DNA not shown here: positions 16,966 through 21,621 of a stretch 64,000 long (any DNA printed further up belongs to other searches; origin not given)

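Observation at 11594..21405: Minimal type VII secretion-like operon feeding directly into a 1575-aa RHS toxin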

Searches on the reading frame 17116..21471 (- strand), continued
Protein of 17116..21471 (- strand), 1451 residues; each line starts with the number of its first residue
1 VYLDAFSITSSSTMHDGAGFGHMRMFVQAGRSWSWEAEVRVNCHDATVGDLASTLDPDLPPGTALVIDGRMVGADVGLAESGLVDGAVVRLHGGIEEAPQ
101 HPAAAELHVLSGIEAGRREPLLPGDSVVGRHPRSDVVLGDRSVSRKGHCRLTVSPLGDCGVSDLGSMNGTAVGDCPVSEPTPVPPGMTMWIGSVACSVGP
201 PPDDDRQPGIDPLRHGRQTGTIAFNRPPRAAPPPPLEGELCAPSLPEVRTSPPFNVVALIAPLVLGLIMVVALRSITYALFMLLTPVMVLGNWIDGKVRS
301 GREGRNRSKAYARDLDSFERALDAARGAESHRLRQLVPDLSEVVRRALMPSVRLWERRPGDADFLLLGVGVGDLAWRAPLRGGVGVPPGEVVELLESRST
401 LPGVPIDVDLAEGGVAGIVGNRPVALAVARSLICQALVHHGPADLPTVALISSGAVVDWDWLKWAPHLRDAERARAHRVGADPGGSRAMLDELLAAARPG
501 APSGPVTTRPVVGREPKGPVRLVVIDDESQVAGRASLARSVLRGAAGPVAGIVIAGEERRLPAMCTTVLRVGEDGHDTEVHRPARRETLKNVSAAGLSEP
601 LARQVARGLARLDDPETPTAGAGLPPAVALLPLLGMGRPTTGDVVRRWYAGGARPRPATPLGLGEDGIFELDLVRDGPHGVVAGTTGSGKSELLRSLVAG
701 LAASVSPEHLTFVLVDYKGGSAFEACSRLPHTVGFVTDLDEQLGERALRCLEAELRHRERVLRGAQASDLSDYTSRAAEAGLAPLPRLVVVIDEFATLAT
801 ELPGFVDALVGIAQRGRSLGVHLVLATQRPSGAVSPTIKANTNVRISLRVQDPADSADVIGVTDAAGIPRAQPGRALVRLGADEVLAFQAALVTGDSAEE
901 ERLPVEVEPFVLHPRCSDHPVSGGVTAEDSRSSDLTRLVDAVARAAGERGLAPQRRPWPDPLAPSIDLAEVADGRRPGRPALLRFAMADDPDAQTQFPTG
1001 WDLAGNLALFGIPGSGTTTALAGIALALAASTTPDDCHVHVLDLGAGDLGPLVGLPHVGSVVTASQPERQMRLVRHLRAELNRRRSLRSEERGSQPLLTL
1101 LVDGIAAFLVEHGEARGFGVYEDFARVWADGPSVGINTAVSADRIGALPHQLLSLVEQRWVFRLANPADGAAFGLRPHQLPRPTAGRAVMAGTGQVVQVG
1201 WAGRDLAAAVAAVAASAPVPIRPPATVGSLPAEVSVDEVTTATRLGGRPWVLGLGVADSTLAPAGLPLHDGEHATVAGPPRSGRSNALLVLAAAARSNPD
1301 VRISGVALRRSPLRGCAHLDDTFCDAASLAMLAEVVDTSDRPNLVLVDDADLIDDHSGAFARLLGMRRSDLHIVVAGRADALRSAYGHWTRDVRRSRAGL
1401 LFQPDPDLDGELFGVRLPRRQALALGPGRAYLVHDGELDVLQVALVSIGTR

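Call 36: find_related_loci(query=A1, collection=genome_contigs, flank=10000)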
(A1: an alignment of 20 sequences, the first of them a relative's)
Query A1 (1438 aa) in genome_contigs; peptide patterns used: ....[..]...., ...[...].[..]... (x = any residue, [..] = any of these).
600 stretches matched a pattern (row limit reached: there are more); 597 encode a relative of the query (tblastn E <= 1e-3); the best 80 are kept; 80 distinct loci.
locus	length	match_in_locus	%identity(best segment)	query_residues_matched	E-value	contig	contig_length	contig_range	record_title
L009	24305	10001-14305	47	23-1432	0e+0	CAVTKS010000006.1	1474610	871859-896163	MAG: uncultured Acidimicrobiales bacterium isolate MFD06742.bin.1.182 genome assembly, contig: contig_4652, whole genome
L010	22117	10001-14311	48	23-1432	0e+0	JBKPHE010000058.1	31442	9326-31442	MAG: Actinomycetota bacterium isolate HAY_GB_MAG_00018 HAY_GB_000000365725, whole genome shotgun sequence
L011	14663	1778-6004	46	10-1432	0e+0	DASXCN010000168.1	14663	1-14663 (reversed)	MAG TPA_asm: Solirubrobacteraceae bacterium isolate SMAG_U5061 k141_2186493, whole genome shotgun sequence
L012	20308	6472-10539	46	23-1431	0e+0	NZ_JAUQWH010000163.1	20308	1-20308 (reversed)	Actinoplanes sp. RD1 163, whole genome shotgun sequence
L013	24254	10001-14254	43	19-1431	0e+0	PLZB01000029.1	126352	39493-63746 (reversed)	MAG: Acidimicrobiaceae bacterium isolate palsa_743 73.20120700_P3D.200_contig_23996, whole genome shotgun sequence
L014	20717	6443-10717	39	10-1431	0e+0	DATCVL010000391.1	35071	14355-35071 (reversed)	MAG TPA_asm: Microlunatus sp. isolate SMAG_U7384 k141_224651, whole genome shotgun sequence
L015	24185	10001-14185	45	25-1431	0e+0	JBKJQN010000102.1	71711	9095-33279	MAG: Mycobacteriales bacterium isolate ant_bin.50 S1Ck117_2039445_flag_1_multi_19.0000_len_71711, whole genome shotgun s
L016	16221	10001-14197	40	23-1429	0e+0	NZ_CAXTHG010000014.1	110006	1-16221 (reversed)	MAG: uncultured Friedmanniella sp. isolate public_SRR11456914_metawrap_bin.8 public_SRR11456914_metawrap_bin.8_14, whole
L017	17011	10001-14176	42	46-1430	0e+0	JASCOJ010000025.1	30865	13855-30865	Microbacteriaceae bacterium PS02332 NODE_25_length_30865_cov_29.637419, whole genome shotgun sequence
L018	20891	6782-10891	38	49-1431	0e+0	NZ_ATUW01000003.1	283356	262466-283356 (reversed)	Winkia neuii subsp. neuii DSM 8576 G437DRAFT_scaffold00003.3_C, whole genome shotgun sequence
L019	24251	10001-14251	39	21-1429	0e+0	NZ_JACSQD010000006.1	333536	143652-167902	Arthrobacter gallicola strain Sa2CUA1 NODE_6_length_333536_cov_38.472010, whole genome shotgun sequence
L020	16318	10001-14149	42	6-1432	0e+0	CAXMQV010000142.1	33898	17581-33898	MAG: uncultured Gammaproteobacteria bacterium isolate 10C-St20-MC-01_bin.11.orig genome assembly, contig: k141_1506470,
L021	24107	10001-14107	41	33-1436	0e+0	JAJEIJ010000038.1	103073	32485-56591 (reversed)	MAG: Acidimicrobiia bacterium isolate p16x65bins.37 k141_713384, whole genome shotgun sequence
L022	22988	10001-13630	40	207-1431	0e+0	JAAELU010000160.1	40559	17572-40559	MAG: bacterium isolate Bpl_13 BplG_CONTIG1085760, whole genome shotgun sequence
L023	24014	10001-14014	39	99-1429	0e+0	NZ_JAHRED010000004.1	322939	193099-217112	Paeniglutamicibacter quisquiliarum strain ABSL32-1 4, whole genome shotgun sequence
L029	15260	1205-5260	39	25-1430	0e+0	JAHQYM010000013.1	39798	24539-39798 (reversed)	MAG: Acidimicrobiia bacterium isolate 10 NODE_1500_length_39798_cov_16.7797_ID_2999, whole genome shotgun sequence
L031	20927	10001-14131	42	25-1434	0e+0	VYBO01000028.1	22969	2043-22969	MAG: Acidimicrobiaceae bacterium isolate SB0673_bin_3 NODE_464_length_22969_cov_65.870690, whole genome shotgun sequence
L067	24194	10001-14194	33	91-1438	2e-153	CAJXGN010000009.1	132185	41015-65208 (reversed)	MAG TPA_asm: uncultured Agromyces sp. isolate SRR6201726_bin.14_MetaBAT_v2.12.1_MAG genome assembly, contig: NODE_90_len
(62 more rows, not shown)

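Call 94: find_encoding_contigs(protein=P0008, flank=10000, max_places=1)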
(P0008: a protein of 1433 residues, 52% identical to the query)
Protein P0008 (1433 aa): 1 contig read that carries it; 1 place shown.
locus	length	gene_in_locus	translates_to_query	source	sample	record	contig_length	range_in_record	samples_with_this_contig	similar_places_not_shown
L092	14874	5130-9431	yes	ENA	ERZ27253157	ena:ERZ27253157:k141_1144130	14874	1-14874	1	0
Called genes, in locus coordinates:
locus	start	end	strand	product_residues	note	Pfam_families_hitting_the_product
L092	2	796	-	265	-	?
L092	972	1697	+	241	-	PF01471:PG_binding_1, PF00959:Phage_lysozyme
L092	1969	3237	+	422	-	-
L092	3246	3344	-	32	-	-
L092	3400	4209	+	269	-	-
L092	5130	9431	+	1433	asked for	PF16697:Yop-YscD_cpl (weak), PF00498:FHA, PF01580:FtsK_SpoIIIE, PF05729:NACHT (faint), PF13191:AAA_16 (faint), PF13401:AAA_22 (faint), PF25199:nSTAND_NTPase5 (faint), PF01580:FtsK_SpoIIIE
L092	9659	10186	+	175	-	-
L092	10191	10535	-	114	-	-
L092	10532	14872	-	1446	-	?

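Call 95: find_encoding_contigs(protein=P0011, flank=10000, max_places=1)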
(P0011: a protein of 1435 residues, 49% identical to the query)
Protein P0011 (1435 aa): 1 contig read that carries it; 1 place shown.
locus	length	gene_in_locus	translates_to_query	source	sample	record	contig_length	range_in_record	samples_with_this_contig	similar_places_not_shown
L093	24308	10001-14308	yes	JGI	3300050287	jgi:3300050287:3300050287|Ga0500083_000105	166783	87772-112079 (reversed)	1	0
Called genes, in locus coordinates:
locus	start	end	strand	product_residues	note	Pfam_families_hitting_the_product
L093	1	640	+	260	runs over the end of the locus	PF00376:MerR (weak), PF13411:MerR_1, PF13591:MerR_2 (faint), PF28507:Rv1828_C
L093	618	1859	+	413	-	PF00768:Peptidase_S11, PF13354:Beta-lactamase2 (faint)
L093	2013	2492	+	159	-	PF02577:BFN_dom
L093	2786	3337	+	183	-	PF13411:MerR_1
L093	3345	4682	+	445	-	PF02347:GDC-P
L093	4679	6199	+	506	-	PF02347:GDC-P (weak), PF00266:Aminotran_5, PF21478:GcvP2_C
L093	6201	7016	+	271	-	PF01149:Fapy_DNA_glyco, PF06831:H2TH, PF06827:zf-FPG_IleRS (faint)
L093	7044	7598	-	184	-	PF07336:ABATE, PF11706:zf-CGNR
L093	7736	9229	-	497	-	PF02789:Peptidase_M17_N, PF00883:Peptidase_M17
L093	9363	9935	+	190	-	PF01965:DJ-1_PfpI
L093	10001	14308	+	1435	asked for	PF00498:FHA, PF16697:Yop-YscD_cpl, PF25199:nSTAND_NTPase5 (faint), PF01580:FtsK_SpoIIIE, PF13401:AAA_22 (faint), PF13481:AAA_25 (faint), PF01580:FtsK_SpoIIIE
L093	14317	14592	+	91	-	-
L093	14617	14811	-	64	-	-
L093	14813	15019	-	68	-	-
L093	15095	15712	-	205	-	PF00300:His_Phos_1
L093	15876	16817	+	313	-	PF03405:FA_desaturase_2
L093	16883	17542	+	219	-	PF00702:Hydrolase, PF13419:HAD_2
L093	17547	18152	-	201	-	PF00440:TetR_N, PF19344:TetR_C_32 (weak)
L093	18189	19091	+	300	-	-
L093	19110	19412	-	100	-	-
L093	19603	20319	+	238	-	PF00072:Response_reg, PF00486:Trans_reg_C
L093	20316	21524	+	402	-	PF00512:HisKA, PF02518:HATPase_c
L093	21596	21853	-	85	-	PF02148:zf-UBP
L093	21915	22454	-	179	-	-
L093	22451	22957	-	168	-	PF00578:AhpC-TSA, PF08534:Redoxin (weak)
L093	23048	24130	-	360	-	PF01068:DNA_ligase_A_M, PF04679:DNA_ligase_A_C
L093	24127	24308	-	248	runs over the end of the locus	PF00106:adh_short, PF13561:adh_short_C2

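Call 105: search_protein_families(library=pfam, proteins=[L092:10191-10535:-, L022:9087-9458:+, L015:14688-15257:+, L015:15833-18073:+], max_evalue=0.05)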
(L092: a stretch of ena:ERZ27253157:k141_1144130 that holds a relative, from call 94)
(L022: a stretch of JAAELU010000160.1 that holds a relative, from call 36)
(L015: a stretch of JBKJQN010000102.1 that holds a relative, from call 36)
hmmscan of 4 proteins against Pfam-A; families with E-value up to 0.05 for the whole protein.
L092:10191-10535:- (114 aa): 0 families

L022:9087-9458:+ (123 aa): 1 family
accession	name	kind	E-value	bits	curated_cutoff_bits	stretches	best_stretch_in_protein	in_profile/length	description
PF06013.18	WXG100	-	0.013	16.2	27.3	0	2-77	5-69/86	Proteins of 100 residues with WXG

L015:14688-15257:+ (189 aa): 1 family
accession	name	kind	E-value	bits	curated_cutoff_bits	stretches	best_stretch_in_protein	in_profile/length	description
PF04073.20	tRNA_edit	-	2.9e-09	37.5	25.5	1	56-143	34-122/123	Aminoacyl-tRNA editing domain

L015:15833-18073:+ (746 aa): 1 family
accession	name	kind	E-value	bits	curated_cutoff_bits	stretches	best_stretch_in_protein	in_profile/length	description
PF19516.4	DUF6049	-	3.8e-50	171.7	30.1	1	18-734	7-696/708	Family of unknown function (DUF6049)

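Call 112: search_solved_structures(query=window:17116-21432:-, max_evalue=0.00001)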
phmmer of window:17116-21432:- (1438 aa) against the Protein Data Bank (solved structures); distinct sequences matched with E-value up to 0.00001: 21.
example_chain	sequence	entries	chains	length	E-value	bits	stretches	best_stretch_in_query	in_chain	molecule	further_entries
4nh0_A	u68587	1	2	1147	2.2e-80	274.1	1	375-1084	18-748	Cell divisionFtsK/SpoIIIE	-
9qks_G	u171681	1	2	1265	1.9e-62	214.7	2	611-950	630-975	ESX secretion system protein YukB,Green fluorescent protein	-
7np7_C1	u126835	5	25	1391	6.6e-60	206.2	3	657-883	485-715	ESX-5 secretion system protein EccC5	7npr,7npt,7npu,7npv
7b9f_C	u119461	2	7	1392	1.2e-55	192.1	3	657-883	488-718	EccC5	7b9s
4n1a_A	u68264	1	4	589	5.1e-32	113.8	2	658-885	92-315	Cell divisionFtsK/SpoIIIE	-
4lya_A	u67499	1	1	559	3.9e-25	91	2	660-867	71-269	Uncharacterized protein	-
5fv0_A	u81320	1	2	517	1.4e-19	72.6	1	660-867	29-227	ESX secretion system protein EccC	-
2ius_A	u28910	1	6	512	3.1e-18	68.1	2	769-850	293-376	DNA TRANSLOCASE FTSK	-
2iuu_A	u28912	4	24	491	4.8e-18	67.5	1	645-847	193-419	DNA TRANSLOCASE FTSK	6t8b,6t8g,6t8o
2iut_A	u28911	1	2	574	8e-18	66.8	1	645-847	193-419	DNA TRANSLOCASE FTSK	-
9jv8_A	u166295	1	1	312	4.1e-16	61.1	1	943-1079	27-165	ESX-1 secretion system protein EccCb1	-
6o1w_A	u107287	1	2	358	1.5e-14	56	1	653-879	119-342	DNA translocase coupling protein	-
6o1x_A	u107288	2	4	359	1.5e-14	56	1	653-879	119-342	DNA translocase coupling protein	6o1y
6o1z_A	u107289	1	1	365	1.5e-14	55.9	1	653-879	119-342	DNA translocase coupling protein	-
6sgw_F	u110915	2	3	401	3.9e-12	47.9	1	219-492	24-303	ESX-3 secretion system protein EccC3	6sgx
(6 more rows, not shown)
